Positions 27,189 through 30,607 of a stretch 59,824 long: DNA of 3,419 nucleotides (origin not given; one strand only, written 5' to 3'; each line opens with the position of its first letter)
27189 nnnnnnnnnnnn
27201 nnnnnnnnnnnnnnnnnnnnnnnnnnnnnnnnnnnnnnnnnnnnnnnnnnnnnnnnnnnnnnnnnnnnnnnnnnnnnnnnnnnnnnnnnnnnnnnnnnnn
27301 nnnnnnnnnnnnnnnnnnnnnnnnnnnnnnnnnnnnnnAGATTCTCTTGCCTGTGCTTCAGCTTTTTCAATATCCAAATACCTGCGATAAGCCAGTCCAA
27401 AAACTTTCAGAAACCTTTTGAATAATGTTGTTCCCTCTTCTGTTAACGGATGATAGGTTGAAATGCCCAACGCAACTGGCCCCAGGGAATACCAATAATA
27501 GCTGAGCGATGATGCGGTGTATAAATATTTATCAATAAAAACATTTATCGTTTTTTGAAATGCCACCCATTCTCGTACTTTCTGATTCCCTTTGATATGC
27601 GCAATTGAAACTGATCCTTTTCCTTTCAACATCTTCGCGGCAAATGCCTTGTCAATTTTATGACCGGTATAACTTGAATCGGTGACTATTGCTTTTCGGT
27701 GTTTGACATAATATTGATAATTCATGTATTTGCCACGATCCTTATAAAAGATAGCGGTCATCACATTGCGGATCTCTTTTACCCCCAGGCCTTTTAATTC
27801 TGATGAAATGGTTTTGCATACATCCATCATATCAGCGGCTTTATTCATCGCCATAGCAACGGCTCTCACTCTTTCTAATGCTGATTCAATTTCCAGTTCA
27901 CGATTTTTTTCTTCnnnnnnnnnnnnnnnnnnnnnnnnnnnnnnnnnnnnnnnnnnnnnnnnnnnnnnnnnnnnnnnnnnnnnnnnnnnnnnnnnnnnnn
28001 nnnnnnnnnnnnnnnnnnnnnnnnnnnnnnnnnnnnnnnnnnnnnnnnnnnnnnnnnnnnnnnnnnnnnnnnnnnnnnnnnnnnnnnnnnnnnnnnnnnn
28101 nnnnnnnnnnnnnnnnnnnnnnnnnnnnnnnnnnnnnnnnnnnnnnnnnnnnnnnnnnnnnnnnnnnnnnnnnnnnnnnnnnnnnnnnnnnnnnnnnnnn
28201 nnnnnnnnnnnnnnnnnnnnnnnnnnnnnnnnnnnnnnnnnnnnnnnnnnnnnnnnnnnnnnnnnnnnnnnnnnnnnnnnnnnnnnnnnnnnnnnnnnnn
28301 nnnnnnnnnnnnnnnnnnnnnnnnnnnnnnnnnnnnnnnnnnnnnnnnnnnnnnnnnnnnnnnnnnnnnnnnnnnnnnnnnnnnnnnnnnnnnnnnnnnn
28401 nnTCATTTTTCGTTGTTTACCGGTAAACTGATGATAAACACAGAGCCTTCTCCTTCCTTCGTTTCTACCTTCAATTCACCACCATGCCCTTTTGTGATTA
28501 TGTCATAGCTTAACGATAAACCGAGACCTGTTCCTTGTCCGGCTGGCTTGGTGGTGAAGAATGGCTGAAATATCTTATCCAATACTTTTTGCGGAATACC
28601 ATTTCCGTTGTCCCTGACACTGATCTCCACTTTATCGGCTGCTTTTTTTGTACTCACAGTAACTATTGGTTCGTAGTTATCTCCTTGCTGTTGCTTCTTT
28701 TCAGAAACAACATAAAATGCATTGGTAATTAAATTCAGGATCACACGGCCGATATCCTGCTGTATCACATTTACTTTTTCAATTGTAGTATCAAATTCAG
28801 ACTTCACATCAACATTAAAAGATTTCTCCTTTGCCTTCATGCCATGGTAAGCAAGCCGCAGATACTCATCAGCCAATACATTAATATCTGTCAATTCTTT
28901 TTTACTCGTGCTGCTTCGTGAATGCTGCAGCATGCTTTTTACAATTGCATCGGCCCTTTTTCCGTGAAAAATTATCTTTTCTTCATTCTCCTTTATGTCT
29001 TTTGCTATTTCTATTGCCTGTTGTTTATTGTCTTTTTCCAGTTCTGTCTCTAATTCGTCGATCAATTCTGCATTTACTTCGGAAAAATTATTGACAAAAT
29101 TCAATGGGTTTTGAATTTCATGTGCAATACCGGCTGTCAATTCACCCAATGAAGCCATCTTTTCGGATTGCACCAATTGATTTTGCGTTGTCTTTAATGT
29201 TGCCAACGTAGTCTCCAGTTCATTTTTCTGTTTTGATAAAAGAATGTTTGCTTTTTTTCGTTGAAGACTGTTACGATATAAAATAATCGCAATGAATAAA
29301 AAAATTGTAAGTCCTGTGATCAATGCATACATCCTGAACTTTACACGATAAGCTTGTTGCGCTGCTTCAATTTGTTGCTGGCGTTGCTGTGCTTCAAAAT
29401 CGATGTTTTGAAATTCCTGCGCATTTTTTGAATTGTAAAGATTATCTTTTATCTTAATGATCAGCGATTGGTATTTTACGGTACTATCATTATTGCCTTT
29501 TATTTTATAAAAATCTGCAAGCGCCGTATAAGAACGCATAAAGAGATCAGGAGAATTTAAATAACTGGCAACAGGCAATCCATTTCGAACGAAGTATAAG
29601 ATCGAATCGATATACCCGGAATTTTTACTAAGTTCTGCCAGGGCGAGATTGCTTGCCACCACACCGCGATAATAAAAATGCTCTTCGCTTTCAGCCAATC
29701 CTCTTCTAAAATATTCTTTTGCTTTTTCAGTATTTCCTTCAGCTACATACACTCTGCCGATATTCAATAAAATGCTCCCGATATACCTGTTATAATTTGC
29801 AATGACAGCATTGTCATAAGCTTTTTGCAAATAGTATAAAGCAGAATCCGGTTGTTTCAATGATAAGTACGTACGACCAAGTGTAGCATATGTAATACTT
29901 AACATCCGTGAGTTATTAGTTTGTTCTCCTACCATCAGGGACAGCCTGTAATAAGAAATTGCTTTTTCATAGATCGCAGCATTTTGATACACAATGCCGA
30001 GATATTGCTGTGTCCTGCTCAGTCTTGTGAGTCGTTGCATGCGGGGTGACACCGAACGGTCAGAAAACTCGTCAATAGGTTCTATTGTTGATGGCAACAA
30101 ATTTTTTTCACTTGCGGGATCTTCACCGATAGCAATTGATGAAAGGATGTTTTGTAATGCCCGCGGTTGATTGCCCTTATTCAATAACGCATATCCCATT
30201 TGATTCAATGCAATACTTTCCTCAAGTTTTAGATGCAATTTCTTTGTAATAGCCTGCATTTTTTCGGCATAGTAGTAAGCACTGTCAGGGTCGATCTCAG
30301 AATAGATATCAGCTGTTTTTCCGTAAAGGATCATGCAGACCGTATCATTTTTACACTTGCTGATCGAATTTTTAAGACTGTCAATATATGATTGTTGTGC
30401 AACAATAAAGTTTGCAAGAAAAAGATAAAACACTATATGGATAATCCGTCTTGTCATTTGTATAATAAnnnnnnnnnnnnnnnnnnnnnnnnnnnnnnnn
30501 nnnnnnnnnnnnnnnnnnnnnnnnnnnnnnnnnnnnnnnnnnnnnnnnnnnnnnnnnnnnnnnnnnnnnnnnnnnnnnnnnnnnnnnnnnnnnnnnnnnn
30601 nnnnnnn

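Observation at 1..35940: A 36-kb, single-orientation array of 11 paralogous histidine kinases with one shared catalytic cassette and no partner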

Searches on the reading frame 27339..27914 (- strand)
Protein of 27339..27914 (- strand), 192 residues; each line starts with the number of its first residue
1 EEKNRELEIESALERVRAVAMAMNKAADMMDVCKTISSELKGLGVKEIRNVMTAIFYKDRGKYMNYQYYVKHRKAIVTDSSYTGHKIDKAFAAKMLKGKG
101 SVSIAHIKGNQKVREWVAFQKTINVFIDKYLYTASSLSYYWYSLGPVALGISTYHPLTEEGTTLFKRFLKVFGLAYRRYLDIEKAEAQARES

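Call 58: predict_structure(alignment_id=A1)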
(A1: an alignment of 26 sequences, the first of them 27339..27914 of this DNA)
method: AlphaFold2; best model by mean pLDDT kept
length: 192 residues; sequences in the alignment: 26
mean_pLDDT: 93.4   pTM: 0.89
mean pLDDT of the five models: 93.4, 93.0, 92.5, 92.1, 91.9
residues with pLDDT >= 90: 158; 70-90: 33; 50-70: 1; < 50: 0
segments of 3 or more residues with pLDDT < 50: none
pLDDT, mean of each block of 10 residues (from residue 1): 96 98 97 98 96 96 95 93 89 92 92 88 76 87 96 96 96 96 96 94
secondary structure, 60 per line:
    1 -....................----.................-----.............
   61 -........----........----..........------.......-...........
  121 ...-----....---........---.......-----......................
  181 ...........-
elements in order: H2-21 H26-42 E48-57 E62-69 E74-81 H86-95 E102-108 H110-123 H129-132 E136-143 E147-153 H159-191

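Call 60: fold_search(model_id=the predicted structure, library=pdb)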
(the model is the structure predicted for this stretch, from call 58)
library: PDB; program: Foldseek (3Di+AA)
matches with E <= 10: 781; with E <= 0.001: 0
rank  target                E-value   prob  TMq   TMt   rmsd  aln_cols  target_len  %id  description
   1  1ykd_A                3.0e-03  1.00  0.52  0.30   6.0       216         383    8  Crystal Structure of the Tandem GAF Domains from a Cyanobacterial Adenylyl Cyclase: Novel Modes of Ligand-Binding and  (released 2005-02-22)
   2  4mcw_A                7.8e-03  0.99  0.50  0.30   5.5       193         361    9  Crystal structure of a HD-GYP domain (a cyclic-di-GMP phosphodiesterase) containing a tri-nuclear metal centre (released 2014-02-19)
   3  3g6o_A                1.0e-02  0.98  0.51  0.25   9.2       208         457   10  Crystal structure of P. aeruginosa bacteriophytochrome PaBphP photosensory core domain mutant Q188L (released 2009-09-22)
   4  5xhx_B                1.2e-02  0.82  0.38  0.43   8.8       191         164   11  Crystal structure of VqsR LBD domain from Pseudomonas aeruginosa (released 2017-05-24)
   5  1f5m_A                1.4e-02  0.96  0.46  0.49   6.0       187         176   11  STRUCTURE OF THE GAF DOMAIN (released 2000-11-10)
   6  6sax_A                1.7e-02  0.96  0.49  0.34   5.1       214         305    8  Chromophore binding domain of bacteriophytochrome linked diguanylyl cyclase from Idiomarina species A28L (Pr-state mon (released 2019-12-11)
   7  5l10_F                1.7e-02  0.82  0.40  0.45   8.2       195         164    8  Crystal Structure of N-Acylhomoserine Lactone Dependent LuxR Family Transcriptionl Factor CepR2 from Burkholderia ceno (released 2016-10-26)
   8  9b9s                  1.8e-02  0.89  0.37  0.34   6.8       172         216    9  Crystal structure of the ligand binding domain of the Halomonas titanicae chemoreceptor Htc10 in complex with guanine (released 2024-11-20)
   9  3s7q                  1.8e-02  0.72  0.38  0.27  11.9       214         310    8  Crystal Structure of a Monomeric Infrared Fluorescent Deinococcus radiodurans Bacteriophytochrome chromophore binding do (released 2012-01-11)
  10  6ndo_B                1.9e-02  0.93  0.50  0.20   9.8       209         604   11  Crystal structure of the dark-adapted full-length bacteriophytochrome XccBphP mutant L193N from Xanthomonas campestris (released 2019-12-18)
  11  1yem_A                1.9e-02  0.13  0.16  0.18  12.8       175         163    8  Conserved hypothetical protein Pfu-838710-001 from Pyrococcus furiosus (released 2005-01-11)
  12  9b9x                  2.2e-02  0.87  0.37  0.33   6.7       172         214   10  Crystal structure of the ligand binding domain of the Halomonas titanicae chemoreceptor Htc10 in complex with hypoxanthi (released 2024-11-20)
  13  8sgk_A                3.2e-02  0.89  0.48  0.22  11.9       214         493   10  CryoEM structure of Deinococcus radiodurans BphP photosensory module in Pr state (released 2024-05-22)
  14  2dc4_A                3.4e-02  0.11  0.17  0.19  13.3       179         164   12  Structure of PH1012 protein from Pyrococcus Horikoshii OT3 (released 2006-06-28)
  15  1f5m_B                3.7e-02  0.96  0.51  0.54   4.8       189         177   12  STRUCTURE OF THE GAF DOMAIN (released 2000-11-10)
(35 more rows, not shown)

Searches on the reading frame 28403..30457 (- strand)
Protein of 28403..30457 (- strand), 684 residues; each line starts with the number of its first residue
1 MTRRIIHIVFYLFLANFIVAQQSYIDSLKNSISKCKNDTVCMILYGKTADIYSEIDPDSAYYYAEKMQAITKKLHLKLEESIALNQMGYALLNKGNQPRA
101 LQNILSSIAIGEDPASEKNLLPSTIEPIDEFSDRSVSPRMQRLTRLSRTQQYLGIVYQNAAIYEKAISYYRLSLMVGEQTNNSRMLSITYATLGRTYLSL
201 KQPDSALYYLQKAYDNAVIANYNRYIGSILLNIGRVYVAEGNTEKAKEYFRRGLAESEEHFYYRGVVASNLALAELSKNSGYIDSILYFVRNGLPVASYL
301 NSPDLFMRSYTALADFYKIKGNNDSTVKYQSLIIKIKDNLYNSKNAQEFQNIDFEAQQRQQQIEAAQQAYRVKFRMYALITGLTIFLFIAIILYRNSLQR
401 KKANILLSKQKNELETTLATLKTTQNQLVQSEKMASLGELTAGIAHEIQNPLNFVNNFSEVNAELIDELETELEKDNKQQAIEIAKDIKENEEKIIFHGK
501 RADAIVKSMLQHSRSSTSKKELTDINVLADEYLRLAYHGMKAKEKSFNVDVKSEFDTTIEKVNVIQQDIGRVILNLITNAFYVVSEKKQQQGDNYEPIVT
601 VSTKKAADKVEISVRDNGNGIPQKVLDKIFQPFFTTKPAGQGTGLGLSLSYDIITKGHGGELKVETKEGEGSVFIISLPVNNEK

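Call 6: search_protein_families(library=pfam, proteins=[window:28403-30457:-], max_evalue=0.01)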
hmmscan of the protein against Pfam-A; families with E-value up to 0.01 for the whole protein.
window:28403-30457:- (684 aa): 10 families
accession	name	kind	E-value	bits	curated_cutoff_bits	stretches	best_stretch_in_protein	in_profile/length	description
PF02518.31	HATPase_c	-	3.7e-23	82.5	26.4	1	567-681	4-110/111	Histidine kinase-, DNA gyrase B-, and HSP90-like ATPase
PF13424.12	TPR_12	-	1.2e-10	41.9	30.1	1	152-216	8-74/77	Tetratricopeptide repeat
PF07719.23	TPR_2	-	2.7e-10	40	27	1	229-259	3-33/34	Tetratricopeptide repeat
PF00515.34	TPR_1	-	2.5e-09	37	27.8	0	230-255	4-29/34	Tetratricopeptide repeat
PF13181.12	TPR_8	-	2.2e-07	30.9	25.7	1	229-255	3-29/34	Tetratricopeptide repeat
PF13374.12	TPR_10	-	6.6e-06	26.4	27.5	0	228-260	3-35/42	Tetratricopeptide repeat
PF13176.12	TPR_7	-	5.6e-05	23.4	27.9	0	230-259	2-33/36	Tetratricopeptide repeat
PF00512.31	HisKA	-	5.9e-05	23.5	26.9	1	437-514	2-62/66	His Kinase A (phospho-acceptor) domain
PF13431.12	TPR_17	-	0.00083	19.9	24.4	0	81-102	13-34/34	Tetratricopeptide repeat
PF13428.12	TPR_14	-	0.0015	19.5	23.5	0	230-259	4-33/44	Tetratricopeptide repeat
